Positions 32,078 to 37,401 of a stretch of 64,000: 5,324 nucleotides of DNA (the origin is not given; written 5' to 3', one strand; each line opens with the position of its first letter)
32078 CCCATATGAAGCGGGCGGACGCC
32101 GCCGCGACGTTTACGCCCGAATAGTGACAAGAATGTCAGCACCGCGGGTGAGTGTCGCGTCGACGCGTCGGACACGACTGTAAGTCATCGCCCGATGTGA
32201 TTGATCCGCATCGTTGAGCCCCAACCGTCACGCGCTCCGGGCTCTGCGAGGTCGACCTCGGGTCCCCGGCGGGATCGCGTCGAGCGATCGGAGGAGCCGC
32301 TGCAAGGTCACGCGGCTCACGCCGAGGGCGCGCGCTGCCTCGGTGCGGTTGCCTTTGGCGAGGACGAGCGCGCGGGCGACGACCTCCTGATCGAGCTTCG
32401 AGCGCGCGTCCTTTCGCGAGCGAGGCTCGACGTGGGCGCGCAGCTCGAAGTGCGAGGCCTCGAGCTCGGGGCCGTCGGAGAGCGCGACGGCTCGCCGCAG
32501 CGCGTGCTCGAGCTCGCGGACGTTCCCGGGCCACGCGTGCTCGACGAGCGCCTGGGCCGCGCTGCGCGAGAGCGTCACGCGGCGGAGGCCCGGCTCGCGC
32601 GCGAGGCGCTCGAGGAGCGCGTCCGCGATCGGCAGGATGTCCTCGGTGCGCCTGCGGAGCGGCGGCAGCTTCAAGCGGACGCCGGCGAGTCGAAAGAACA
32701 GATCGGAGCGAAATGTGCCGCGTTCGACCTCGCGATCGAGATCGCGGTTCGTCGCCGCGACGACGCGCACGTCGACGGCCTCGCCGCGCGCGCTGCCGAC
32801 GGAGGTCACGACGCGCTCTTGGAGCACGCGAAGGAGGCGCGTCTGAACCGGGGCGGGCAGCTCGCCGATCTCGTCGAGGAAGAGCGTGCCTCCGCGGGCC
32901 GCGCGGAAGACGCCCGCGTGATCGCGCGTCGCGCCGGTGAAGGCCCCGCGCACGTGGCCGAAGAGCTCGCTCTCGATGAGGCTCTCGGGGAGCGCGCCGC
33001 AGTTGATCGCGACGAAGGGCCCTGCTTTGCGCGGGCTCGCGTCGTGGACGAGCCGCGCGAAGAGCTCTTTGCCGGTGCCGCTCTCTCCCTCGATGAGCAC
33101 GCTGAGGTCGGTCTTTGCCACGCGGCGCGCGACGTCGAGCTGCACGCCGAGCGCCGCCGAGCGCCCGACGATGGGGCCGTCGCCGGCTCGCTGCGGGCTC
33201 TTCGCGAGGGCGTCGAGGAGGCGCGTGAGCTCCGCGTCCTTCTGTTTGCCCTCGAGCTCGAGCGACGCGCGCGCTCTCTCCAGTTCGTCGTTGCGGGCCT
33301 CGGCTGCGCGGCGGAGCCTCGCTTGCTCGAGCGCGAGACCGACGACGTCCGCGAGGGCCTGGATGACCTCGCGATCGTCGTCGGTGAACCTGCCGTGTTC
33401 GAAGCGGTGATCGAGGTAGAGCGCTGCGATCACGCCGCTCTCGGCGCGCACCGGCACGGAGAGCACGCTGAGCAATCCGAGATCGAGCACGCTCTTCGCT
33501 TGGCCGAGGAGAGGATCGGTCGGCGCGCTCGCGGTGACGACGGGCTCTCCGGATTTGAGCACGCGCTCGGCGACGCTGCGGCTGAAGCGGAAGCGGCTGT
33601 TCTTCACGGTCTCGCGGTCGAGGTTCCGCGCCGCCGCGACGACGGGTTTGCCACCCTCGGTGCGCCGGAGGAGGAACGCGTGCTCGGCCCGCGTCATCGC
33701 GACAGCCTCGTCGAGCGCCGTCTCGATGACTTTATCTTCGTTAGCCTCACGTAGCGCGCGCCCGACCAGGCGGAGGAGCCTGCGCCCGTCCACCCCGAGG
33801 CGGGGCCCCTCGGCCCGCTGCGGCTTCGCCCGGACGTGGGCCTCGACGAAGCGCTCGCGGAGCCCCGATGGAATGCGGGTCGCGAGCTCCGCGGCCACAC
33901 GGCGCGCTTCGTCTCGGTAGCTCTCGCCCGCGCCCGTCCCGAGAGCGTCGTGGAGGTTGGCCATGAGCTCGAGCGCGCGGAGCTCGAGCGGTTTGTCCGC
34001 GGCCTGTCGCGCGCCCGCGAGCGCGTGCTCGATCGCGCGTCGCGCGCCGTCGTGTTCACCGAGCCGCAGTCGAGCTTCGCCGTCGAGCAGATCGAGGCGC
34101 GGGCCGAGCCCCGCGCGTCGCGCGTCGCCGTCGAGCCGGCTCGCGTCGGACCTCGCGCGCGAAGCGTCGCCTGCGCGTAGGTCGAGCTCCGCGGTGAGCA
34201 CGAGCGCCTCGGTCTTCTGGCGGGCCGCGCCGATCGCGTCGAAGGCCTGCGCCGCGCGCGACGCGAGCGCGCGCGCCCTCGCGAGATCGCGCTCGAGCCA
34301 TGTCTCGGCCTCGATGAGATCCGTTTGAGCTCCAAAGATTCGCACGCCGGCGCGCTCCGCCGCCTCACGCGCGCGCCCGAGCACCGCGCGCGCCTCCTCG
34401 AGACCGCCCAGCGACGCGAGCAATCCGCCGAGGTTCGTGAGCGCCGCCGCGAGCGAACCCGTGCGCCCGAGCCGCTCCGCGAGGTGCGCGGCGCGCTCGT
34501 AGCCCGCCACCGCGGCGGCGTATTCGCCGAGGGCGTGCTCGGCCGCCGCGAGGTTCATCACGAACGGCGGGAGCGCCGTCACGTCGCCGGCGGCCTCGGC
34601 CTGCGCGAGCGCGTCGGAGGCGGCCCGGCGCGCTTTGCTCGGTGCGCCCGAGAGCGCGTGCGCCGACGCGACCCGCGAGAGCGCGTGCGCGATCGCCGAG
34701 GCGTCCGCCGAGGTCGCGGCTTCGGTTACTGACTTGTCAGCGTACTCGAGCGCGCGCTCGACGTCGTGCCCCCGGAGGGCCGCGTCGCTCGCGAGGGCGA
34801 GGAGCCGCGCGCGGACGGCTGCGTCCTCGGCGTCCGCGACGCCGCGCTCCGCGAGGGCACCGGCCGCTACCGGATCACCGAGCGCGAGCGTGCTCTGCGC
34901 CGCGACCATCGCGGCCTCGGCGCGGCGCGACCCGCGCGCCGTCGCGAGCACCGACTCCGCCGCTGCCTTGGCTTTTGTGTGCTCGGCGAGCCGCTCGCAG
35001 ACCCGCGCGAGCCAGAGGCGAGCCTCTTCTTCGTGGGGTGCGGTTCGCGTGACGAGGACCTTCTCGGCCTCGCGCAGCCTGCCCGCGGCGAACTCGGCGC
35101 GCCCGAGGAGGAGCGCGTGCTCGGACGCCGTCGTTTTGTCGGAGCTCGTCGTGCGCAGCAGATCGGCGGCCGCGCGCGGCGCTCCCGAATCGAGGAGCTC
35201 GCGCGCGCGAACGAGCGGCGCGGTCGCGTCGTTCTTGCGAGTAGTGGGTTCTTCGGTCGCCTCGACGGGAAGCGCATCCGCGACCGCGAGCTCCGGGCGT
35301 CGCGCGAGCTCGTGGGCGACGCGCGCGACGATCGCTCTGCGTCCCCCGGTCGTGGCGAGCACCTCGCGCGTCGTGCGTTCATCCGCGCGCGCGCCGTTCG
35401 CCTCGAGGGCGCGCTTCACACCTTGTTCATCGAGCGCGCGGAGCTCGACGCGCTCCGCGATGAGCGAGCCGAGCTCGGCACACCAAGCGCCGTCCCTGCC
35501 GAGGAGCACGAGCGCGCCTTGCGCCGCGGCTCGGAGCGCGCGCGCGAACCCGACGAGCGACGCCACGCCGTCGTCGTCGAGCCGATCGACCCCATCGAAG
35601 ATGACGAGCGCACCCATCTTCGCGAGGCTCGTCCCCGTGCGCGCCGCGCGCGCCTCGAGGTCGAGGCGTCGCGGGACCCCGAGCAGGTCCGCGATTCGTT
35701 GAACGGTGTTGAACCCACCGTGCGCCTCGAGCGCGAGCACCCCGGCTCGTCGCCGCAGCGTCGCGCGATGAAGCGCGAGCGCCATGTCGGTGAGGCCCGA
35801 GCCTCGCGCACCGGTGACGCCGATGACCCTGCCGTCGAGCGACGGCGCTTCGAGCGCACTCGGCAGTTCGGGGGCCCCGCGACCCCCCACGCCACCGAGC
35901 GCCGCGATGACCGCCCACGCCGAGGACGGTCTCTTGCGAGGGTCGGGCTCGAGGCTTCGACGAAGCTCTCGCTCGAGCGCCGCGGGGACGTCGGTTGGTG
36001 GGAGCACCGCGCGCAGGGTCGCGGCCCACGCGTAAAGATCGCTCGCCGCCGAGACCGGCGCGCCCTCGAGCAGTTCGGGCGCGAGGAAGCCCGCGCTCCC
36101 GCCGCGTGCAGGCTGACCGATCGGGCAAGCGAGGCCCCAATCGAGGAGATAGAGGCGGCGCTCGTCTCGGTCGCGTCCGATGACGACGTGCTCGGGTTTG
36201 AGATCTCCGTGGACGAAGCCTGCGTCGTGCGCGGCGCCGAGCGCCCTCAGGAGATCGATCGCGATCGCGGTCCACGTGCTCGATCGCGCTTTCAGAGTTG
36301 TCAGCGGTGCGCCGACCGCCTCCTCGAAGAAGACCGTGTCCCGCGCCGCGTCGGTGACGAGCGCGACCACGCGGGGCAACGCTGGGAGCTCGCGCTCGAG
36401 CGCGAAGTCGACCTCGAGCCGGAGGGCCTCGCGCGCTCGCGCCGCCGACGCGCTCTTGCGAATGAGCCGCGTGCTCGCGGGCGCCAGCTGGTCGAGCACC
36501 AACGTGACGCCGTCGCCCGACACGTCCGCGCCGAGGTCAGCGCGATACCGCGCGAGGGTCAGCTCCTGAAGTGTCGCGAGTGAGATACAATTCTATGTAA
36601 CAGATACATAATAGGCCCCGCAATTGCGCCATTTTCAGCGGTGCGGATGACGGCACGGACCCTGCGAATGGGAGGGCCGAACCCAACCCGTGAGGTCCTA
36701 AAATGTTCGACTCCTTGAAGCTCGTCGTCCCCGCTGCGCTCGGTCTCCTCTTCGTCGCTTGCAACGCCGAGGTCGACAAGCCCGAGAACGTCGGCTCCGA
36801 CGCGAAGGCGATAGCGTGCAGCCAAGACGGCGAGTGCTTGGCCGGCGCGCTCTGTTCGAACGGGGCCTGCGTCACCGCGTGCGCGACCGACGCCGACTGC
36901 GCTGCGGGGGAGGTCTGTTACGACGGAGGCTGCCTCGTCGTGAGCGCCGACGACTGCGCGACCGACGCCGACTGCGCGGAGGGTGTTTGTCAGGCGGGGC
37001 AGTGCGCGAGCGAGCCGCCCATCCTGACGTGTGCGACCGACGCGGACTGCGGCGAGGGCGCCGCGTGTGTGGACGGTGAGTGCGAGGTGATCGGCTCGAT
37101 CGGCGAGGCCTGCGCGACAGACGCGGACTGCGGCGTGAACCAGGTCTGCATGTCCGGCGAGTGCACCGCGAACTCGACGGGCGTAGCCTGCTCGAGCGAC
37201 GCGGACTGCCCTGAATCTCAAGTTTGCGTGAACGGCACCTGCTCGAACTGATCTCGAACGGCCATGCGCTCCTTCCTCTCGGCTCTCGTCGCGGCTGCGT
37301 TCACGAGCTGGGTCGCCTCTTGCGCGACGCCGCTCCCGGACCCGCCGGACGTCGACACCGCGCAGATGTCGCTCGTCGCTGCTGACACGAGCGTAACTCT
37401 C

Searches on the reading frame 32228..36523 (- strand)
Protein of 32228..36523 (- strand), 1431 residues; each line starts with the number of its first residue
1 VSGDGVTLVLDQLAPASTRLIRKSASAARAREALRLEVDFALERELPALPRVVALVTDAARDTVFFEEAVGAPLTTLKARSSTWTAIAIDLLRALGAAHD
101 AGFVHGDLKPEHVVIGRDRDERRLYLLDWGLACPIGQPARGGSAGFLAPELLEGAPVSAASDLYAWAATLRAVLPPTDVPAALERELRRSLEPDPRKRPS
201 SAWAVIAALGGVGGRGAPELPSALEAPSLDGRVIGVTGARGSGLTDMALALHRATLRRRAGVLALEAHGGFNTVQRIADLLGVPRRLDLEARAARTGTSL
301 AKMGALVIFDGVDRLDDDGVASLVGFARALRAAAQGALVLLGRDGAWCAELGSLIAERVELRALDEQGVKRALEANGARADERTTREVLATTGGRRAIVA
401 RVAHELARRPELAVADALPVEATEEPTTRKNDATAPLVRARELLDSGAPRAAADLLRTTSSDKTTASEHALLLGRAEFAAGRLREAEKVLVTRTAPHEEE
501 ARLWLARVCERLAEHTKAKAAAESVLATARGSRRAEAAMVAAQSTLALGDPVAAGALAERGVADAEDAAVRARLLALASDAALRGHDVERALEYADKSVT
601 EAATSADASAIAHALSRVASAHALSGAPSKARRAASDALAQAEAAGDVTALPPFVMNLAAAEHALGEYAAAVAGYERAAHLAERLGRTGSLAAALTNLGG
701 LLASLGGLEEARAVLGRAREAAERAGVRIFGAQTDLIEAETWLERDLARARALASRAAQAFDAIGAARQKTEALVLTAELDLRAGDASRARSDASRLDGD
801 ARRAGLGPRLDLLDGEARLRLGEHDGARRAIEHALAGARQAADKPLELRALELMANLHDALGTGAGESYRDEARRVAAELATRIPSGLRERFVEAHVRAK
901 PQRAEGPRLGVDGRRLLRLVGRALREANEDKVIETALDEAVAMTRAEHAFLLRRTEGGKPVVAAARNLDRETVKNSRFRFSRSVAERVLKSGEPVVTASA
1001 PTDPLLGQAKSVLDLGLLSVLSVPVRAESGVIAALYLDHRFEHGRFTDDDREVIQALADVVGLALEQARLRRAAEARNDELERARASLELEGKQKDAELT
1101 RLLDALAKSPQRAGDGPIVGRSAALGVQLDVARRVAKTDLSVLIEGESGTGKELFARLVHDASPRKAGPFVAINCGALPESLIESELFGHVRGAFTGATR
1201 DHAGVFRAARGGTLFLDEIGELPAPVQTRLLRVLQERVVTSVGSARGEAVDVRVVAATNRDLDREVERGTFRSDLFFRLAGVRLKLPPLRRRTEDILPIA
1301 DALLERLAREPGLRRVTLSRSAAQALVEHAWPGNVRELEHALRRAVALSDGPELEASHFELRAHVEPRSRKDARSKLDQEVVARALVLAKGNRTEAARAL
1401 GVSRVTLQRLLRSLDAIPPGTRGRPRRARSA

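Call 54: search_protein_families(library=pfam, proteins=[window:32228-36523:-], max_evalue=0.001)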
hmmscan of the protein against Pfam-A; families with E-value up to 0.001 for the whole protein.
window:32228-36523:- (1431 aa): 13 families
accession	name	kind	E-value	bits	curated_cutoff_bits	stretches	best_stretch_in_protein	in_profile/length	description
PF00158.32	Sigma54_activat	-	7.4e-68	227.9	20.2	1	1118-1284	1-167/168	Sigma-54 interaction domain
PF14532.12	Sigma54_activ_2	-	8.1e-20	71.9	25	1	1134-1289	16-138/138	Sigma-54 interaction domain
PF25601.1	AAA_lid_14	-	3.6e-19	68.8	27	1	1290-1373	1-84/87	AAA+ ATPase lid domain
PF13185.12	GAF_2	-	1.4e-18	67.9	28.6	1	927-1066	2-136/136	GAF domain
PF01590.32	GAF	-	6.7e-13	49.8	22.4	1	930-1065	3-133/133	GAF domain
PF13492.12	GAF_3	-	3.2e-11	44.2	27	1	929-1067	2-129/129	GAF domain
PF00069.31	Pkinase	-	9.9e-11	42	31.7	1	79-172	95-189/263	Protein kinase domain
PF07728.20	AAA_5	-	1.6e-08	35.1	22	1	1142-1261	2-124/139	AAA domain (dynein-related subfamily)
PF13424.12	TPR_12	-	3.5e-06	27.6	30.1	1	657-723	8-76/77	Tetratricopeptide repeat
PF02954.25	HTH_8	-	9e-06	25.8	22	1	1376-1409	4-37/42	Bacterial regulatory protein, Fis family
PF13384.12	HTH_23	-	9.5e-05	22.5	24.6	0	1384-1412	9-39/50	Homeodomain-like domain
PF00004.35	AAA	-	0.00013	22.9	21.2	1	1142-1277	1-129/131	ATPase family associated with various cellular activities (AAA)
PF13401.12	AAA_22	-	0.00021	22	27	0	232-344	6-124/130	AAA domain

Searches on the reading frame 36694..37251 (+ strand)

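Call 54: search_protein_families(library=pfam, proteins=[window:36694-37251:+], max_evalue=0.001)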
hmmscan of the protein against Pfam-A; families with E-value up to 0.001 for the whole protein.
window:36694-37251:+ (185 aa): 3 families
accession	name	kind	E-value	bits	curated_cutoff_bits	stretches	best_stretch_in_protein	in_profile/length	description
PF23416.1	DUF7107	-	2.5e-18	66.6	24.6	3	140-183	2-46/48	Domain of unknown function (DUF7107)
PF04706.18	Dickkopf_N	-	7.4e-12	45.9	25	1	140-184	2-51/51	Dickkopf N-terminal cysteine-rich region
PF01683.23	EB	-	1.3e-05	25.6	24.3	0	119-158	1-40/52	EB module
